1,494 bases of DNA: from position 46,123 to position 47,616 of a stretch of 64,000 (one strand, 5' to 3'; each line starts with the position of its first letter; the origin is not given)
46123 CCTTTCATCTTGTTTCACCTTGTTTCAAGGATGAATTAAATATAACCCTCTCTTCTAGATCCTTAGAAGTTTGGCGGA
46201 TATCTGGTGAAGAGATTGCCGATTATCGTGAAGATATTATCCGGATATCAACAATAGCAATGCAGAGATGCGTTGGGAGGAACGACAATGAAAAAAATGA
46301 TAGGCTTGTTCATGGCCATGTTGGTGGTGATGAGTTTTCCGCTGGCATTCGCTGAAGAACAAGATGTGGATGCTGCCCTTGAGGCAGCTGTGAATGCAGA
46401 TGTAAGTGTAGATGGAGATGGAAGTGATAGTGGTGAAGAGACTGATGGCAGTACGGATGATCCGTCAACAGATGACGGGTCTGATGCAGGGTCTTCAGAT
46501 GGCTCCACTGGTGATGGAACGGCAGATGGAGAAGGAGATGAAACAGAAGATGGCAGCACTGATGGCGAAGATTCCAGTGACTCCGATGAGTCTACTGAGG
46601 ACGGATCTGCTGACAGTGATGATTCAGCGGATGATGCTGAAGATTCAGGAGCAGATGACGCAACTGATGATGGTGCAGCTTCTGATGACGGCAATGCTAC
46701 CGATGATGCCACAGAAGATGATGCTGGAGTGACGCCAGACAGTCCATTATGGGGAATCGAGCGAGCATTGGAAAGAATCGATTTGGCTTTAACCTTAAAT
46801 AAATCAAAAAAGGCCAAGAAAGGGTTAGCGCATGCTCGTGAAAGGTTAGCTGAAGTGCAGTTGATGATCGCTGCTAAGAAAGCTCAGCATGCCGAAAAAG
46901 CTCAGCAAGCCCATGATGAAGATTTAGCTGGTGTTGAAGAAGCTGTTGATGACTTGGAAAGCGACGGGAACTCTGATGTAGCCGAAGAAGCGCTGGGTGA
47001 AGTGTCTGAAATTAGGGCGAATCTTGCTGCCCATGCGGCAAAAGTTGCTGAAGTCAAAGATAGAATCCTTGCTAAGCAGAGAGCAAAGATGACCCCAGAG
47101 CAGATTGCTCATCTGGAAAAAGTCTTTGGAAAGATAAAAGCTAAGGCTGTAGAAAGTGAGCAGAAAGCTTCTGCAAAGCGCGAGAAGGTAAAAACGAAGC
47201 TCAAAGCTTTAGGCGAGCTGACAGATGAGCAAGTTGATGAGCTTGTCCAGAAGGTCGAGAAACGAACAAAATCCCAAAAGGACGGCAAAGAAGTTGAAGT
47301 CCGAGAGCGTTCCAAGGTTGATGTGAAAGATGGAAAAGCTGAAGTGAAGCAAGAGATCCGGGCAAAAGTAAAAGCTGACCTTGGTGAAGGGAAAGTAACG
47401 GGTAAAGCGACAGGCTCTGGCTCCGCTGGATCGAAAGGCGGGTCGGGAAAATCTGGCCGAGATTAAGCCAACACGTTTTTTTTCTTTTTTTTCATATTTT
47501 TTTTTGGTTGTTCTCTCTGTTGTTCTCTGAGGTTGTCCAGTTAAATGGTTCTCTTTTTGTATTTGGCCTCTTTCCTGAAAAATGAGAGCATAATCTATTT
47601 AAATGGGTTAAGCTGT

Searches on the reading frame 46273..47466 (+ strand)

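Call 62: search_protein_families(library=pfam, proteins=[window:46273-47466:+], max_evalue=0.0001)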
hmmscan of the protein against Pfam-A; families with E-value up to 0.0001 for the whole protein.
window:46273-47466:+ (397 aa): 1 family
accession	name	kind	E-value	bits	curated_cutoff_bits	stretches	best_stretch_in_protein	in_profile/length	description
PF18915.5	DUF5667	-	1.4e-16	61.1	27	1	152-260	1-91/99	Domain of unknown function (DUF5667)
